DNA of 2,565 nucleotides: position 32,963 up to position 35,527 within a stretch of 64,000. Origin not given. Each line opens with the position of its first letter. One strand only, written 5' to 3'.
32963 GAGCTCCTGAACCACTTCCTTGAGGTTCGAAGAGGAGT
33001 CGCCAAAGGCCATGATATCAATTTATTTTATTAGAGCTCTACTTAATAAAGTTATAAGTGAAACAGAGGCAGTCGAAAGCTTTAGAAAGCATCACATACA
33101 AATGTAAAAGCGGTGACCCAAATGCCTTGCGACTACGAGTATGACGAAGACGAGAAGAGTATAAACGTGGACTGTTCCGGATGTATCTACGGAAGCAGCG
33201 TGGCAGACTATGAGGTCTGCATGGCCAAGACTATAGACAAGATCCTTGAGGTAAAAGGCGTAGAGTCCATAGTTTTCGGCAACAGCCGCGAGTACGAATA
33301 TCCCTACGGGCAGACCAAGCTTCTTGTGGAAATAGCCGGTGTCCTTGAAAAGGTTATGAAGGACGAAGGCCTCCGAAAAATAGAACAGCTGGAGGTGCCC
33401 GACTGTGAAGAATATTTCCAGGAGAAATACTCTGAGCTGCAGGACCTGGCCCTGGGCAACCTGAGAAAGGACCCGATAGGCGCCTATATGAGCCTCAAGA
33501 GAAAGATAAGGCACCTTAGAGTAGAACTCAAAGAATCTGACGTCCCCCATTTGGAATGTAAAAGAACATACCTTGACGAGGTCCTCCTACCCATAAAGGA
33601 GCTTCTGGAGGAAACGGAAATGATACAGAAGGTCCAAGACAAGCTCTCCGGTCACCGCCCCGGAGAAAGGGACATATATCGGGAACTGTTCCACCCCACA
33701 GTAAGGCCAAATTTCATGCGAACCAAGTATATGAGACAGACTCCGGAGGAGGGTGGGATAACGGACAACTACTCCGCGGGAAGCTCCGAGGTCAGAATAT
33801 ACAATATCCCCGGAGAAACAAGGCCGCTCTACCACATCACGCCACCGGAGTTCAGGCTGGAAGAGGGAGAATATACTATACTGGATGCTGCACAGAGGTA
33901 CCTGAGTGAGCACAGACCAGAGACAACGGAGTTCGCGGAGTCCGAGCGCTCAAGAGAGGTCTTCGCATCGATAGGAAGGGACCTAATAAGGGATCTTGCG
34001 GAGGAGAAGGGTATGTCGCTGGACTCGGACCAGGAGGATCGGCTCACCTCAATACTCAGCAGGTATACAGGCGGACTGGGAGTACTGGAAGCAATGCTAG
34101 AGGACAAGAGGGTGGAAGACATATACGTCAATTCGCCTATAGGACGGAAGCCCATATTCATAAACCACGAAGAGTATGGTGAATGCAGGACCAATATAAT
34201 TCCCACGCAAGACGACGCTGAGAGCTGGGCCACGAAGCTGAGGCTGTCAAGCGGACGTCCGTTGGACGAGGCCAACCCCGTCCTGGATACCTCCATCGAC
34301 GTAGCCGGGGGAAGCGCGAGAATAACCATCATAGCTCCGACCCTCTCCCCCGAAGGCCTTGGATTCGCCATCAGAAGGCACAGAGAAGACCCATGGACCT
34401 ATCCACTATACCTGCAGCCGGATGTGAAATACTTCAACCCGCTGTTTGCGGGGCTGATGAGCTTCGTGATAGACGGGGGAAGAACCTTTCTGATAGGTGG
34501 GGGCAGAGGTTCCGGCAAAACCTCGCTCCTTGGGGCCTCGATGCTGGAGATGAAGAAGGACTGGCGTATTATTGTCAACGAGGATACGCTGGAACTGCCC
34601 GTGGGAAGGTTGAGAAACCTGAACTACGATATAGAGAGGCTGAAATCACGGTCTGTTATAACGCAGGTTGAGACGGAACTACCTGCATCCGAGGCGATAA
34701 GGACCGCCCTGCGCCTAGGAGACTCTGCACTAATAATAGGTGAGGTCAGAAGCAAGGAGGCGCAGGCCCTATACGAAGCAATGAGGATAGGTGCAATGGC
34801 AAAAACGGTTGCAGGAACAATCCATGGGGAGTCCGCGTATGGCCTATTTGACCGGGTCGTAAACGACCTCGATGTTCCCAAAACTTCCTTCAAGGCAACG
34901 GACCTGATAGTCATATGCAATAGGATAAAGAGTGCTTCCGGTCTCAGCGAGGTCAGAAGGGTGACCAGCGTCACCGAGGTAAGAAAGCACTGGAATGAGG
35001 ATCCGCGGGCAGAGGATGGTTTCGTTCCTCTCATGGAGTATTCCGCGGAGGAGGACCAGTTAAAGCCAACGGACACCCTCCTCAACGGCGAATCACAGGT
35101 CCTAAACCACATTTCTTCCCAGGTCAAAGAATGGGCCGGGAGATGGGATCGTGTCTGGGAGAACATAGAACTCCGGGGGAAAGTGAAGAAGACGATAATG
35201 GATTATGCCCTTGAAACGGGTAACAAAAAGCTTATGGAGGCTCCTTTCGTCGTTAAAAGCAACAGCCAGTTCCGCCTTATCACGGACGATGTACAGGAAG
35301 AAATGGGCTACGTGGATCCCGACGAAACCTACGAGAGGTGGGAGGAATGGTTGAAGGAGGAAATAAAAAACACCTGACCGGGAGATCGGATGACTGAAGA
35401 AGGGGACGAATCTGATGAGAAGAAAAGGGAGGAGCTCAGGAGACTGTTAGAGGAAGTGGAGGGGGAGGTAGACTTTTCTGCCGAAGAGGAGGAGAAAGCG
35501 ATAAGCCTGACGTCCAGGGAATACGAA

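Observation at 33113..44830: Oversized type IV pilus-like locus with 12 or more pilin-like genes and highly acidic, Cys-rich ectodomains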

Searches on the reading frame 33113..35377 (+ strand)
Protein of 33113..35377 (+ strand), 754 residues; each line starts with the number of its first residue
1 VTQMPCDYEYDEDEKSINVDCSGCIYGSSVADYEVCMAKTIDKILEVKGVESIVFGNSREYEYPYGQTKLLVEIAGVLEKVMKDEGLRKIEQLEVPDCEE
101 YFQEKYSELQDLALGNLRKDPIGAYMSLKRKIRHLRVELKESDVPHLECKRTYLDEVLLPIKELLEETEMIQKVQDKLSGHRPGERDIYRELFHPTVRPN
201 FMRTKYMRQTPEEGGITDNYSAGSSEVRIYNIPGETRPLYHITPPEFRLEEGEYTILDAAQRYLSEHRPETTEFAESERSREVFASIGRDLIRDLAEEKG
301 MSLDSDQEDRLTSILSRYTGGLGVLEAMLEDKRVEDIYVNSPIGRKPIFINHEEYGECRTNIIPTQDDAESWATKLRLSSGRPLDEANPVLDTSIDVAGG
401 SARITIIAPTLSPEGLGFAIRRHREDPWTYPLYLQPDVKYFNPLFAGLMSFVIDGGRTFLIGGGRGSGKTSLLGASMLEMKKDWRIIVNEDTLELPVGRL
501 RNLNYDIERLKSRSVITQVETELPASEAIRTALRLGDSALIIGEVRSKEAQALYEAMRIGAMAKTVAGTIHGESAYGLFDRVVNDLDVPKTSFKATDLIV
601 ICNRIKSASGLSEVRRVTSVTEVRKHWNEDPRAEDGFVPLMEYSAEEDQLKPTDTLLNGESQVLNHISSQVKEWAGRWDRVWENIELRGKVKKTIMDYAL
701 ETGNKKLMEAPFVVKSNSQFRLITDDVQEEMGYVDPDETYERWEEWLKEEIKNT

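Call 3: search_protein_families(library=pfam, proteins=[window:33113-35377:+], max_evalue=0.1)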
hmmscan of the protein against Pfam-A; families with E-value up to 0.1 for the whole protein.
window:33113-35377:+ (754 aa): 4 families
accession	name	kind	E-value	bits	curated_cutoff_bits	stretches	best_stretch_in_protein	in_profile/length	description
PF00437.27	T2SSE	-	1.4e-12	47.4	24.9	1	458-605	144-277/370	Type II/IV secretion system protein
PF13191.12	AAA_16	-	9.9e-05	23.3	32.6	1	455-558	22-121/167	AAA ATPase domain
PF13555.12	AAA_29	-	0.042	14.1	27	0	450-477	16-43/61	P-loop containing region of AAA domain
PF02492.25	cobW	-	0.047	13.7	20.7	1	459-490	3-36/180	CobW/HypB/UreG, nucleotide-binding domain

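Call 4: search_protein_families(library=ncbifam, proteins=[window:33113-35377:+], max_evalue=0.1)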
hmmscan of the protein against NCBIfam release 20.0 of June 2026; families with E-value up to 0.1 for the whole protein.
window:33113-35377:+ (754 aa): 16 families
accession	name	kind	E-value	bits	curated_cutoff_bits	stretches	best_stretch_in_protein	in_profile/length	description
NF058587.1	archaellum_moto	equivalog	1.9e-36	125.9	550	1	293-696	118-500/527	archaellum flagellar ATPase motor FlaI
TIGR03819.1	heli_sec_ATPase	hypoth_equivalog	2.8e-31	109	373.15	1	297-576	27-291/340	TadA family conjugal transfer-associated ATPase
TIGR02788.1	VirB11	equivalog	1e-15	57.6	249.95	2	449-584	137-264/308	P-type DNA transfer ATPase VirB11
TIGR02782.1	TrbB_P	equivalog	3.2e-12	46.3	304.55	1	326-623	15-293/303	P-type conjugative transfer ATPase TrbB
NF053672.1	bindosome_BasE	exception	3.9e-11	42.4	1000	1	323-610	139-415/512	bindosome assembly system ATPase subunit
NF010469.0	PRK13894.1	subfamily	2.9e-10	40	508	1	309-584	13-266/320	conjugal transfer ATPase TrbB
NF041000.1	ATPase_ComGA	equivalog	5.1e-08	32.2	300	1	459-604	131-263/267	competence type IV pilus ATPase ComGA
NF010475.0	PRK13900.1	equivalog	2.8e-07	29.9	389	1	456-573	160-270/333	type IV secretion system ATPase VirB11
NF010407.0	PRK13833.1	subfamily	3.5e-06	26.7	499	1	369-622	62-305/323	conjugal transfer protein TrbB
NF010425.0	PRK13851.1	equivalog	1.5e-05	24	461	1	450-582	156-280/344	type IV secretion system protein VirB11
TIGR01420.1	pilT_fam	subfamily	5.9e-05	22.4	319.1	1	460-584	126-241/343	PilT/PilU family type 4a pilus ATPase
TIGR02533.1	type_II_gspE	equivalog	0.00013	20.7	630.25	1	459-587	246-360/486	type II secretion system ATPase GspE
TIGR02525.1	plasmid_TraJ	equivalog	0.00027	20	368.3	1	460-597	153-284/372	plasmid transfer ATPase TraJ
NF053534.1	T4PilAsmATPsTfpB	equivalog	0.0033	15.9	850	1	459-605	339-471/584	type IV pilus assembly ATPase TfpB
TIGR04470.1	rSAM_mob_pairB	equivalog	0.066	12.6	410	0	668-703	186-219/285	radical SAM mobile pair protein B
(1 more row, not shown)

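Call 12: find_related_loci(query=window:33113-35377:+, collection=genome_contigs, flank=10000)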
Query window:33113-35377:+ (754 aa) in genome_contigs; peptide patterns used: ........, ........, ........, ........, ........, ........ (x = any residue, [..] = any of these).
200 stretches matched a pattern; 73 encode a relative of the query (tblastn E <= 1e-3); 73 distinct loci.
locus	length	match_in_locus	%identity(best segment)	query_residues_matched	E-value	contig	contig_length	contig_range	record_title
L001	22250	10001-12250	81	3-753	0e+0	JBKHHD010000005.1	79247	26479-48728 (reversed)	MAG: Candidatus Aenigmatarchaeota archaeon isolate D1M06_85 NODE_59_length_79247_cov_46.482082, whole genome shotgun seq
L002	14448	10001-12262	77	1-753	0e+0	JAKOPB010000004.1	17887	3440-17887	MAG: Nanobdellati archaeon isolate DKSSA4_metawrap_30_20_bin.191 k141_94792_length_17887_cov_90.4514, whole genome shotg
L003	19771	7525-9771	76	4-752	0e+0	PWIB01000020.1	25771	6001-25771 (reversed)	MAG: Candidatus Aenigmatarchaeota archaeon isolate T1Sed10_105 T1-Sed10-C1386, whole genome shotgun sequence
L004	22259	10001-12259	76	1-752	0e+0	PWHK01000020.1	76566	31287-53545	MAG: Candidatus Aenigmatarchaeota archaeon isolate T1Sed10_130 T1-Sed10-C130, whole genome shotgun sequence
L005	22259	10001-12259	77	1-752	0e+0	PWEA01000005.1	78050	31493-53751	MAG: Candidatus Aenigmatarchaeota archaeon isolate T1Sed10_94 T1-Sed10-C121, whole genome shotgun sequence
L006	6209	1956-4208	78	4-753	0e+0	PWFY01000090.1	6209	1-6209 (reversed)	MAG: Candidatus Aenigmatarchaeota archaeon isolate T1Sed10_213 T1-Sed10-C16309, whole genome shotgun sequence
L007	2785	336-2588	75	3-753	0e+0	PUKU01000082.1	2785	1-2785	MAG: Candidatus Aenigmatarchaeota archaeon isolate B1Sed10_69 B1-Sed10-C63648, whole genome shotgun sequence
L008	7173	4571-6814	69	6-754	0e+0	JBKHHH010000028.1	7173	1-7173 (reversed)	MAG: Candidatus Aenigmatarchaeota archaeon isolate D1M06_96 NODE_9723_length_7173_cov_3.581484, whole genome shotgun seq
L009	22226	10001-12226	54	8-752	0e+0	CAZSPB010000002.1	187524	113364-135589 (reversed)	MAG TPA_asm: uncultured archaeon isolate binchicken_co6_169 genome assembly, contig: NODE_12_length_187524_cov_12.582240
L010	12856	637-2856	56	8-753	0e+0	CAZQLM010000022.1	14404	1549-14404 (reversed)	MAG TPA_asm: uncultured archaeon isolate binchicken_co409_132 genome assembly, contig: NODE_433_length_14404_cov_11.2616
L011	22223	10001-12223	53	4-750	0e+0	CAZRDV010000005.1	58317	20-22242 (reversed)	MAG TPA_asm: uncultured archaeon isolate SRP214966_co4_414 genome assembly, contig: NODE_258_length_58317_cov_14.643404,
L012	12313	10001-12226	55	4-751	0e+0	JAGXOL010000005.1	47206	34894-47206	Candidatus Aenigmarchaeota archaeon LH_S7 NODE_5_length_47206_cov_50.411296, whole genome shotgun sequence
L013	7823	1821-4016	54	17-752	0e+0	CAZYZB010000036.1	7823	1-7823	MAG TPA_asm: uncultured archaeon isolate binchicken_co189_409 genome assembly, contig: NODE_10800_length_7823_cov_9.9761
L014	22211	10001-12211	51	8-749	0e+0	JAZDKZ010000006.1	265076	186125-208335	MAG: Candidatus Aenigmatarchaeota archaeon isolate MEGAHIT-group-0.557 k141_13764172, whole genome shotgun sequence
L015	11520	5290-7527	52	4-753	0e+0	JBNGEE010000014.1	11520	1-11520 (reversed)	MAG: Candidatus Aenigmatarchaeota archaeon isolate E05-068 bin39.fa-14, whole genome shotgun sequence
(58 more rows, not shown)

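Call 22: search_solved_structures(query=window:33113-35377:+, max_evalue=0.001, show_alignments=2)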
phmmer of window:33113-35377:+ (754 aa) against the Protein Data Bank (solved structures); distinct sequences matched with E-value up to 0.001: 8.
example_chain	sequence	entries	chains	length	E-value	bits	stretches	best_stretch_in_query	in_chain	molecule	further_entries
2oap_1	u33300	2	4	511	8.2e-27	97.3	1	279-623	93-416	Type II secretion system protein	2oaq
8rkd_E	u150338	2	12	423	2.1e-18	69.5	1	289-624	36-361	Pilus assembly ATPase CpaF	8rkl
8rjf_A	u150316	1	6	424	2.1e-18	69.5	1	289-624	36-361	Pilus assembly ATPase CpaF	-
9e24_A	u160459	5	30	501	3.5e-18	68.8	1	289-623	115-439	CpaF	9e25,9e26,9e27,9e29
4ii7_A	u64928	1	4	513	2.7e-16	62.6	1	319-650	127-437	FlaI ATPase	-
4ihq_A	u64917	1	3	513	1.8e-15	59.8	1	319-650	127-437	FlaI ATPase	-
6bge_A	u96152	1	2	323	6.9e-08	34.8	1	387-584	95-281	VirB11-like protein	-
1g6o_A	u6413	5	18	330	7.3e-08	34.7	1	387-584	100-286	CAG-ALPHA | virB11 homolog | Cag-alfa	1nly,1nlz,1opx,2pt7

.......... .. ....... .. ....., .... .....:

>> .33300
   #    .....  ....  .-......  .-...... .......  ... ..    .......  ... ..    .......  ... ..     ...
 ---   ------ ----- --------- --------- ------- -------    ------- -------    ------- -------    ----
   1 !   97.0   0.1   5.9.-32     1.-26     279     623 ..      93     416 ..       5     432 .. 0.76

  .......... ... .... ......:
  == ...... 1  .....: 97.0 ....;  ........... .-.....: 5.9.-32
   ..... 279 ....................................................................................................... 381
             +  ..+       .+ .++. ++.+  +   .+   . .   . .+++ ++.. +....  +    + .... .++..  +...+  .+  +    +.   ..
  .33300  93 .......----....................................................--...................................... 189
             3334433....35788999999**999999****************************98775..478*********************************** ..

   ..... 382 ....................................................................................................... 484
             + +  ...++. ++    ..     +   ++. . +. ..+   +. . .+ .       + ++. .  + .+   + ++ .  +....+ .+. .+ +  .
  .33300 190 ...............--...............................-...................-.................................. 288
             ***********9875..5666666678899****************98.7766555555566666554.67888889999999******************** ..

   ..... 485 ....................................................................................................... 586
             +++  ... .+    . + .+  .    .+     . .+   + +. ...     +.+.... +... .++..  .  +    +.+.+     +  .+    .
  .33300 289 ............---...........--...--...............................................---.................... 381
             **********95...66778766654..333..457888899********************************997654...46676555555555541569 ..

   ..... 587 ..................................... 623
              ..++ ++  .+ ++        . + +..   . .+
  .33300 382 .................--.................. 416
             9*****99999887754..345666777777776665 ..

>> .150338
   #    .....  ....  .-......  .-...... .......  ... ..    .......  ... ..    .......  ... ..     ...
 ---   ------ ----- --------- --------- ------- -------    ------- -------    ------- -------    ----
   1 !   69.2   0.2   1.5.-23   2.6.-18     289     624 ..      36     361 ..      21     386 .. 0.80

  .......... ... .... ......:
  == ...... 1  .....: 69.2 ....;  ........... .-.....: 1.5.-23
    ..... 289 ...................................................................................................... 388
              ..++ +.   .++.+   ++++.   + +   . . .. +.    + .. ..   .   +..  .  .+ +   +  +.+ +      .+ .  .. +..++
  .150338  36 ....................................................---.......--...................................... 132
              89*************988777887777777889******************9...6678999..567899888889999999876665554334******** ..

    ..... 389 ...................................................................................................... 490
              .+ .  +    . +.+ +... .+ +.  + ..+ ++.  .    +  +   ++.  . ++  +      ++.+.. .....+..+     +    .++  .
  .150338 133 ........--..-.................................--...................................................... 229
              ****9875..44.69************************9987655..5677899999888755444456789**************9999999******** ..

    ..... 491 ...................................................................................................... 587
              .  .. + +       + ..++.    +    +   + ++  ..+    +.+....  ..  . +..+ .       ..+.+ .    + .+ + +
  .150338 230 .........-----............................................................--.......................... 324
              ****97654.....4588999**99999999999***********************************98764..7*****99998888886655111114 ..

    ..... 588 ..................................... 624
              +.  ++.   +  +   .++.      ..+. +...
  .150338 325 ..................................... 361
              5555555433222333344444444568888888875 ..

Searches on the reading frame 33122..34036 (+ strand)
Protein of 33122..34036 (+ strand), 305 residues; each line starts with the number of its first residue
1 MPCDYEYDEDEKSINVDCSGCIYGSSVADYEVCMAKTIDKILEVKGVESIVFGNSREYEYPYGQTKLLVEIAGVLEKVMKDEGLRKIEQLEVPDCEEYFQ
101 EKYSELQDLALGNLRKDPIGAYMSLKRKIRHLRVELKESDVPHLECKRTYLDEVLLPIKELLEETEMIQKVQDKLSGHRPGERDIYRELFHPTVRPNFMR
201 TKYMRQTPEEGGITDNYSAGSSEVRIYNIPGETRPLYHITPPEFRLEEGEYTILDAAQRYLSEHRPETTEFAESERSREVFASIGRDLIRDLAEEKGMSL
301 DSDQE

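Call 52: predict_structure(alignment_id=A2)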
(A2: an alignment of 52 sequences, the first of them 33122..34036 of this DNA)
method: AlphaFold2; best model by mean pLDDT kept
length: 305 residues; sequences in the alignment: 52
mean_pLDDT: 86.9   pTM: 0.69
mean pLDDT of the five models: 86.9, 86.8, 86.5, 85.3, 83.1
residues with pLDDT >= 90: 168; 70-90: 107; 50-70: 25; < 50: 5
segments of 3 or more residues with pLDDT < 50: none
pLDDT, mean of each block of 10 residues (from residue 1): 88 91 88 96 95 87 96 97 93 95 95 96 97 93 93 98 98 92 94 70 61 86 84 82 71 78 69 70 84 85 55
secondary structure, 60 per line:
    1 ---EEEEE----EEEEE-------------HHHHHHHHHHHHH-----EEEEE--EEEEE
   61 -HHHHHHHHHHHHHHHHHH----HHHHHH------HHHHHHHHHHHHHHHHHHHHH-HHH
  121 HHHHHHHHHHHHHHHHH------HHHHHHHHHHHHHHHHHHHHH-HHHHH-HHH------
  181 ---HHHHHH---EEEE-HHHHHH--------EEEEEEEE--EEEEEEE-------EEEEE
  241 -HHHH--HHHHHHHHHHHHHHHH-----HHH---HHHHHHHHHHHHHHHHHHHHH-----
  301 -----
elements in order: E4-8 E13-17 H31-43 E49-53 E56-60 H62-79 H84-89 H96-116 H118-137 H144-164 H166-170 H184-189 E193-196 H198-203 E212-219 E222-228 E236-240 H242-245 H248-263 H275-295

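Call 55: fold_search(model_id=the predicted structure, library=pdb)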
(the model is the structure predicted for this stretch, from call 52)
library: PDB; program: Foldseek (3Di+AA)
matches with E <= 10: 385; with E <= 0.001: 0
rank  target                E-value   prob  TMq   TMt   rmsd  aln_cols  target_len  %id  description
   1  7r97_A                2.1e-01  0.09  0.09  0.11  20.6       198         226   12  Crystal structure of postcleavge complex of Escherichia coli RNase III (released 2022-07-20)
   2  4afi_B                2.9e-01  0.60  0.15  0.26  14.1       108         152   16  Complex between Vamp7 longin domain and fragment of delta-adaptin from AP3 (released 2012-05-30)
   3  9mx3_A                3.8e-01  0.84  0.25  0.13   8.8       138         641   17  Cryo-EM structure of ancestral Dicer helicase bound to 27-bp dsRNA in post-hydrolysis semi-closed state (released 2025-03-12)
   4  2vx8_B                6.4e-01  0.35  0.09  0.18  12.7        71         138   18  Vamp7 longin domain Hrb peptide complex (released 2008-09-16)
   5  8dg5_A                6.7e-01  0.12  0.15  0.04  20.9       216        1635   10  Structural Basis of MicroRNA Biogenesis by Dicer-1 and Its Partner Protein Loqs-PB - complex IIb (released 2022-11-16)
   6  3s3e_A                7.4e-01  0.18  0.09  0.09  11.6        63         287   16  Crystal structure of the catalytic domain of PTP10D from Drosophila melanogaster (released 2011-11-02)
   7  1yz9_A                7.4e-01  0.06  0.10  0.13  21.1       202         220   11  Crystal structure of RNase III mutant E110Q from Aquifex aeolicus complexed with double stranded RNA at 2.1-Angstrom R (released 2005-11-22)
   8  2nue_A                7.8e-01  0.05  0.10  0.13  21.8       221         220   11  Crystal structure of RNase III from Aquifex aeolicus complexed with ds-RNA at 2.9-Angstrom Resolution (released 2007-11-20)
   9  6k3e_A                8.3e-01  0.08  0.14  0.07  23.0       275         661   12  LSD1/Co-Rest structure with an inhibitor (released 2020-05-20)
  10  2ez6_A                9.2e-01  0.07  0.13  0.16  21.4       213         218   11  Crystal structure of Aquifex aeolicus RNase III (D44N) complexed with product of double-stranded RNA processing (released 2006-02-07)
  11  8g99_A                9.2e-01  0.06  0.11  0.04  23.6       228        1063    8  Partial auto-inhibitory complex of Xenopus laevis DNA polymerase alpha-primase (released 2023-04-12)
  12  8q2m_AA               1.1e+00  0.33  0.09  0.35  11.4        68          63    9  18mer DNA mimic Foldamer with an Aliphatic linker in complex with Sac7d V26A/M29A protein (released 2023-08-23)
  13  7ti8_G                1.1e+00  0.18  0.11  0.13  16.3       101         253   12  Structure of the yeast clamp loader (Replication Factor C RFC) bound to the open sliding clamp (Proliferating Cell Nuc (released 2022-02-16)
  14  4afi_A                1.1e+00  0.15  0.11  0.18  13.2       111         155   16  Complex between Vamp7 longin domain and fragment of delta-adaptin from AP3 (released 2012-05-30)
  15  2qdm                  1.1e+00  0.15  0.09  0.09  11.7        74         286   23  Crystal structure of the HePTP catalytic domain C270S/D236A/Q314A mutant (released 2008-06-24)
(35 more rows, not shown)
